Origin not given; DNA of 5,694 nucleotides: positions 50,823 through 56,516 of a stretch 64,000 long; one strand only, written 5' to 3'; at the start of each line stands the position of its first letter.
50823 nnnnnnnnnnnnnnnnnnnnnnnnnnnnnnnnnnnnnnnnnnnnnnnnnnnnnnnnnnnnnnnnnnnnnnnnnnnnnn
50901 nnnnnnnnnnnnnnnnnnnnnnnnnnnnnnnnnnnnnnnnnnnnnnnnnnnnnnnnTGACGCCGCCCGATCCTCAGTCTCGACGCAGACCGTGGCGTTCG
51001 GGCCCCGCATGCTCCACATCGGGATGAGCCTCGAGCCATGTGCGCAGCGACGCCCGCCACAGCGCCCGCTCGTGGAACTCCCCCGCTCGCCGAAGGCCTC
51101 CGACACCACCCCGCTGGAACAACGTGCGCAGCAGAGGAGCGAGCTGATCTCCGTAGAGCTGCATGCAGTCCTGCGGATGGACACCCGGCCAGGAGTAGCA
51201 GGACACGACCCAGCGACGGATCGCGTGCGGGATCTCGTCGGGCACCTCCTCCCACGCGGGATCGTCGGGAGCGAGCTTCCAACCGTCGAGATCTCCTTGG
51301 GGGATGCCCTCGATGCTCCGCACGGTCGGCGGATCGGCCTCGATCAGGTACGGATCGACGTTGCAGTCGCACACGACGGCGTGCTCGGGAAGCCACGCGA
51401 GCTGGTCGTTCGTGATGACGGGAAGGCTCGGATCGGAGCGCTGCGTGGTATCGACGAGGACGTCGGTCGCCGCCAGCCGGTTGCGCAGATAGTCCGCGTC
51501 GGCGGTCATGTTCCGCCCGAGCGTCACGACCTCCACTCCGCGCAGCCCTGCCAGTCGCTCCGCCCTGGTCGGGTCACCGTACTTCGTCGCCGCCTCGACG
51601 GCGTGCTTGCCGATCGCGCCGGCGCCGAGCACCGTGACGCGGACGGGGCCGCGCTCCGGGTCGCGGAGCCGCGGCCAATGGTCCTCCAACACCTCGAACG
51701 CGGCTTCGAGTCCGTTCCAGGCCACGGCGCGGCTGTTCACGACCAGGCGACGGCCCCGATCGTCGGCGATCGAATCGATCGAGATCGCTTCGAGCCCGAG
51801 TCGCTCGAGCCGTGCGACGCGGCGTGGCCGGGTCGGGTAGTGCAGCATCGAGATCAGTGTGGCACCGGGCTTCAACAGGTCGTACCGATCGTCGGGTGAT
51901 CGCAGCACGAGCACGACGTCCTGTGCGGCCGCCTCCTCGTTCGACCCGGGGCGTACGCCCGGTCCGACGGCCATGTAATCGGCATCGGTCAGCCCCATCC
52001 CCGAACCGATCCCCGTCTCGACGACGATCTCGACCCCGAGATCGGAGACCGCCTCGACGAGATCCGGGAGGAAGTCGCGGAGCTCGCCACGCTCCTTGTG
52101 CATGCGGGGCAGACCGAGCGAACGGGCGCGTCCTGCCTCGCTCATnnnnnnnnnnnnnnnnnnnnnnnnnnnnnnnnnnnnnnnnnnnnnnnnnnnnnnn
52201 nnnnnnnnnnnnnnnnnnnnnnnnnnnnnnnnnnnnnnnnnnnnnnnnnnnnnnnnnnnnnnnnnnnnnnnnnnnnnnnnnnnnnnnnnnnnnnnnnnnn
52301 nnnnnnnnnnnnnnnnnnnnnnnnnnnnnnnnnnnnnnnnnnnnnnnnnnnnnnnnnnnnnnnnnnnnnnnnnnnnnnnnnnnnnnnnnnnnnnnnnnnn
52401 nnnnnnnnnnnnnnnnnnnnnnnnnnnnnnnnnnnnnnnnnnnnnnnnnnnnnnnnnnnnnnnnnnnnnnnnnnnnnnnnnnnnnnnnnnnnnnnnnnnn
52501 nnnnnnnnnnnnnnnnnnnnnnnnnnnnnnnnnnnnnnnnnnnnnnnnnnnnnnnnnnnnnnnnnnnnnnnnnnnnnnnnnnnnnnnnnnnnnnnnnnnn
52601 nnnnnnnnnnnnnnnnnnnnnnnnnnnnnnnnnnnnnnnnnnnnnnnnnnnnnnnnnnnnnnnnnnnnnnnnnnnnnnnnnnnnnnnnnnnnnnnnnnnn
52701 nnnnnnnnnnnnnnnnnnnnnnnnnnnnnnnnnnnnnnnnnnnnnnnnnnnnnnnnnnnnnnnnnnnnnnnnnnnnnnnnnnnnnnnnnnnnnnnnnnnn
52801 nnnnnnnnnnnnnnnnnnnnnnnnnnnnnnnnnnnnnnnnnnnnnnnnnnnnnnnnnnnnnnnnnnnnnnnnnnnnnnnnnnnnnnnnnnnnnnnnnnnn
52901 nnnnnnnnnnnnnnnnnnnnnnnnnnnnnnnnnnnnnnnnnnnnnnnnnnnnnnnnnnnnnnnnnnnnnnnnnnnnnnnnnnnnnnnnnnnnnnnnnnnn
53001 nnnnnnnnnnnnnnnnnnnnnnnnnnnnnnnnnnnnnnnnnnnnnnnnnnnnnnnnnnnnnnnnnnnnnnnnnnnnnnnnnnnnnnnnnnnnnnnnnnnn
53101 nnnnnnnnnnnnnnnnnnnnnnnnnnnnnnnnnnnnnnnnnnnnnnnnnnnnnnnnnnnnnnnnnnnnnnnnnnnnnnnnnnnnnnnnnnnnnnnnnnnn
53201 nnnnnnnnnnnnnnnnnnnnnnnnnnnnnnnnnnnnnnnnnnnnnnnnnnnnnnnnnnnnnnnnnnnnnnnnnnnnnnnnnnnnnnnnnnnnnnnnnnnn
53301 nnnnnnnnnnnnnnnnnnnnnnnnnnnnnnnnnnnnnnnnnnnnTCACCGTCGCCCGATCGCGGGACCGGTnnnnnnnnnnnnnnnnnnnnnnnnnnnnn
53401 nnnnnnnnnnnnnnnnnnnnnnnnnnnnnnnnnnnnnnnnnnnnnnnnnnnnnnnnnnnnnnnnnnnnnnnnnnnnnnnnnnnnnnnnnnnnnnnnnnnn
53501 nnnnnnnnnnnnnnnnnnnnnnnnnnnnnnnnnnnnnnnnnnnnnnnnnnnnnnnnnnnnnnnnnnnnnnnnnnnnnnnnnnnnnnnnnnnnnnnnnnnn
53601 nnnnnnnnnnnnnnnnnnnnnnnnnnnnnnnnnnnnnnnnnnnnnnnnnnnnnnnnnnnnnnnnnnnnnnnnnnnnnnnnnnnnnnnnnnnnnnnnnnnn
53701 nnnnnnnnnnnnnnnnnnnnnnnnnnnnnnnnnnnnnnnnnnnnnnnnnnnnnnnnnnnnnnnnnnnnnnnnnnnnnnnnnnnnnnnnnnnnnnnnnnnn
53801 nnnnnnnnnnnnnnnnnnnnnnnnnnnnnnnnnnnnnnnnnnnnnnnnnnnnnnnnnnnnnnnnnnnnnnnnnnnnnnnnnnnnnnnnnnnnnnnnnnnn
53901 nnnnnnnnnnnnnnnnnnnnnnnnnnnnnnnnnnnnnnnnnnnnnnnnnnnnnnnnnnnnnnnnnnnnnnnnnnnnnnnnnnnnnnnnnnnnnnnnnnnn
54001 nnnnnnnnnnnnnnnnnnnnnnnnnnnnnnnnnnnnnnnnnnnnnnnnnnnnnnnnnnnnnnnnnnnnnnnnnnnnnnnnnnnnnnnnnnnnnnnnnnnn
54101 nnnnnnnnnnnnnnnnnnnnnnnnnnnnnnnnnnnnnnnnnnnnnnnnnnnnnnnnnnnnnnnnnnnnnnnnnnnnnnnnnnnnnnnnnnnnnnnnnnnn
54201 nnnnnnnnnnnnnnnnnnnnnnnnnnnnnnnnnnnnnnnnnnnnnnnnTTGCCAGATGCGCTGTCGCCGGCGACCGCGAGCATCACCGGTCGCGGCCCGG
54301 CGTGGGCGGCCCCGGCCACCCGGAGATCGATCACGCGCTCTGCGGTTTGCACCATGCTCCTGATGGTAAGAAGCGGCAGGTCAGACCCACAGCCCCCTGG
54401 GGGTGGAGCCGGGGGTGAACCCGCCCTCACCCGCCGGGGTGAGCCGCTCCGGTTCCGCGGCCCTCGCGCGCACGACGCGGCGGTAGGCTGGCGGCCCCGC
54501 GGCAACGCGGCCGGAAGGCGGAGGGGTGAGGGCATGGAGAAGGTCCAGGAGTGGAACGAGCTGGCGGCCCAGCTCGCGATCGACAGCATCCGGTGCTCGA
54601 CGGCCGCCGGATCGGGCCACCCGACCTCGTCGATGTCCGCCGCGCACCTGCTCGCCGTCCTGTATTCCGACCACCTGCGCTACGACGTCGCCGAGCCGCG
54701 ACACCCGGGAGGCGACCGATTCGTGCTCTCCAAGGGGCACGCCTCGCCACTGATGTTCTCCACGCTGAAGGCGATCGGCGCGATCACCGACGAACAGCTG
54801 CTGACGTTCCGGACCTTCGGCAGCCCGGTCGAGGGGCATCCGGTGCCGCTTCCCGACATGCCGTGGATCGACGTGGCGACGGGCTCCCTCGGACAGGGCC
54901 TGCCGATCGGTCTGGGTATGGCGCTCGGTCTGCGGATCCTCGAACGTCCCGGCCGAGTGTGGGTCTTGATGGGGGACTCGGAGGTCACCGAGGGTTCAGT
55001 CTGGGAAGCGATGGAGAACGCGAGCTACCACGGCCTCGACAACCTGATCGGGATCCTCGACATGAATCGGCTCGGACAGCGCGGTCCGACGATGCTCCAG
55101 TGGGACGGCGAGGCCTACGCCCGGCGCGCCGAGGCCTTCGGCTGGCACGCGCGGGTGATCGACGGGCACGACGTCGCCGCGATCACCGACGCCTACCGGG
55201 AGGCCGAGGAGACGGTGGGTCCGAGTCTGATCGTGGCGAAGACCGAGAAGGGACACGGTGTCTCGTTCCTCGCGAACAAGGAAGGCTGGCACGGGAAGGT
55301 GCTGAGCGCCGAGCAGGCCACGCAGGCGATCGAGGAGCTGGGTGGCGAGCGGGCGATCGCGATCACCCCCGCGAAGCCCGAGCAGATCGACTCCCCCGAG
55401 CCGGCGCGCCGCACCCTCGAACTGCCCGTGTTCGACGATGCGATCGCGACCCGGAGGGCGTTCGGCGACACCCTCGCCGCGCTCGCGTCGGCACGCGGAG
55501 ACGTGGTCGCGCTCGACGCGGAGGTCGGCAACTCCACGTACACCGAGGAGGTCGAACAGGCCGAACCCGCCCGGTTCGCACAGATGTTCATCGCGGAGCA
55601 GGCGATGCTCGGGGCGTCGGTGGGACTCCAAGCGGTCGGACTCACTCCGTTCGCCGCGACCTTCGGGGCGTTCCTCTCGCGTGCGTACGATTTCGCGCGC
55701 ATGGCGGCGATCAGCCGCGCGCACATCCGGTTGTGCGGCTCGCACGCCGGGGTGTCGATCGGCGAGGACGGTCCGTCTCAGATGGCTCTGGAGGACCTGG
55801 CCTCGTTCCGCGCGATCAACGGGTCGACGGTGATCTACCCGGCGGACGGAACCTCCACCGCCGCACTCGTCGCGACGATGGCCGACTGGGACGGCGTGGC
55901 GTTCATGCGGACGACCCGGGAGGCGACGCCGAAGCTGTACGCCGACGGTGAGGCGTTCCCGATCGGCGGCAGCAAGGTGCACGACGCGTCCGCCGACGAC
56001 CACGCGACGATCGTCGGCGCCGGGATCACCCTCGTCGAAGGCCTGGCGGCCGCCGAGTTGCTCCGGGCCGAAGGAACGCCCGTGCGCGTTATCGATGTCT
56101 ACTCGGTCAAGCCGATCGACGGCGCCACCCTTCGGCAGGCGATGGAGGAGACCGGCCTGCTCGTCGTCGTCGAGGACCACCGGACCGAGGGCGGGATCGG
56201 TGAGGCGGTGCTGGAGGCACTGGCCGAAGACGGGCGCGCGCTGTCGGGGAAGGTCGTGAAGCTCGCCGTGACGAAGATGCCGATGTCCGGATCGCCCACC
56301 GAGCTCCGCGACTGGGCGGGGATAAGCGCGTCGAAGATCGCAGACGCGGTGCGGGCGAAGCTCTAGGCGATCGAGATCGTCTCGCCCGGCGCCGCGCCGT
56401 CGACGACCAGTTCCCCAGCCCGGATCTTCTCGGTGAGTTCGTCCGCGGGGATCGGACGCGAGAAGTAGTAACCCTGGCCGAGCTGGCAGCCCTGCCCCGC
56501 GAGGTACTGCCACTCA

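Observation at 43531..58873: Two paralogous PAS-GGDEF-EAL proteins on opposite strands, one with a degenerate GGDEF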

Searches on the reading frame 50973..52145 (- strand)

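Call 40: search_protein_families(library=pfam, proteins=[window:50973-52145:-], max_evalue=0.001)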
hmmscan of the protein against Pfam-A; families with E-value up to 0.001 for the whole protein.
window:50973-52145:- (390 aa): 2 families
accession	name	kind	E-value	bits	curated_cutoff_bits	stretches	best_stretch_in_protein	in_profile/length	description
PF05222.21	AlaDh_PNT_N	-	1.6e-18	67.7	30.4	1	26-135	16-127/136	Alanine dehydrogenase/PNT, N-terminal domain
PF01262.27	AlaDh_PNT_C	-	0.00029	20.8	23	0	167-264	28-131/214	Alanine dehydrogenase/PNT, C-terminal domain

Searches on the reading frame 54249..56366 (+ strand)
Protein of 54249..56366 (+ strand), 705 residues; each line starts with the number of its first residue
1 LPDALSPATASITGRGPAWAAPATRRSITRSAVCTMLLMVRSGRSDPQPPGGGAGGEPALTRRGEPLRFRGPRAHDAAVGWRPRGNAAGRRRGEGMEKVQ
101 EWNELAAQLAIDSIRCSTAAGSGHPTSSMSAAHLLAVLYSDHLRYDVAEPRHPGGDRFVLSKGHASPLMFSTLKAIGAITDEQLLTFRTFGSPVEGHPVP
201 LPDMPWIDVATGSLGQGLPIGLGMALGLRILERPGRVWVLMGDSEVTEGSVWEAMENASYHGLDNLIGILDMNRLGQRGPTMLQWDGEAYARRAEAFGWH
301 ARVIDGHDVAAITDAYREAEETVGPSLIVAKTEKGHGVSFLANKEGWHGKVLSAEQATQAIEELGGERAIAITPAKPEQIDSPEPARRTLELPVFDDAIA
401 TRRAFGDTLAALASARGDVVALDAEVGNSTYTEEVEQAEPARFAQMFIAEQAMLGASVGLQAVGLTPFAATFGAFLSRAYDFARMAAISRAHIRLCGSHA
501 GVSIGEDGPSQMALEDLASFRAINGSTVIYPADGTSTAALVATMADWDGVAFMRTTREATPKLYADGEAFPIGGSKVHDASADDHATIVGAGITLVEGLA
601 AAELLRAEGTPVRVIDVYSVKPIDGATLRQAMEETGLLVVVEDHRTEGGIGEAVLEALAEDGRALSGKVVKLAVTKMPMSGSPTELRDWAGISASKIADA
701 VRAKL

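Call 8: search_protein_families(library=pfam, proteins=[window:54249-56366:+], max_evalue=0.001)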
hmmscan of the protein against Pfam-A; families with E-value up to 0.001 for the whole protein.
window:54249-56366:+ (705 aa): 6 families
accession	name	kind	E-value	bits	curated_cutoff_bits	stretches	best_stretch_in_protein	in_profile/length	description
PF00456.26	Transketolase_N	-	1.4e-43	149.6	22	1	109-367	12-278/334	Transketolase, thiamine diphosphate binding domain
PF02779.29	Transket_pyr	-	1e-39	136.4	27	1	398-561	2-173/174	Transketolase, pyrimidine binding domain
PF02780.25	Transketolase_C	-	2.3e-27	95.8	25.9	1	581-697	7-124/124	Transketolase, C-terminal domain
PF00676.26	E1_dh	-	5.5e-06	26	22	1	212-321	101-209/300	Dehydrogenase E1 component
PF13292.11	DXP_synthase_N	-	7.9e-05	22.5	21.2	0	215-273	114-171/274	1-deoxy-D-xylulose-5-phosphate synthase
PF02775.26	TPP_enzyme_C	-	0.00013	22.2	21.9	0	210-329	26-150/151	Thiamine pyrophosphate enzyme, C-terminal TPP binding domain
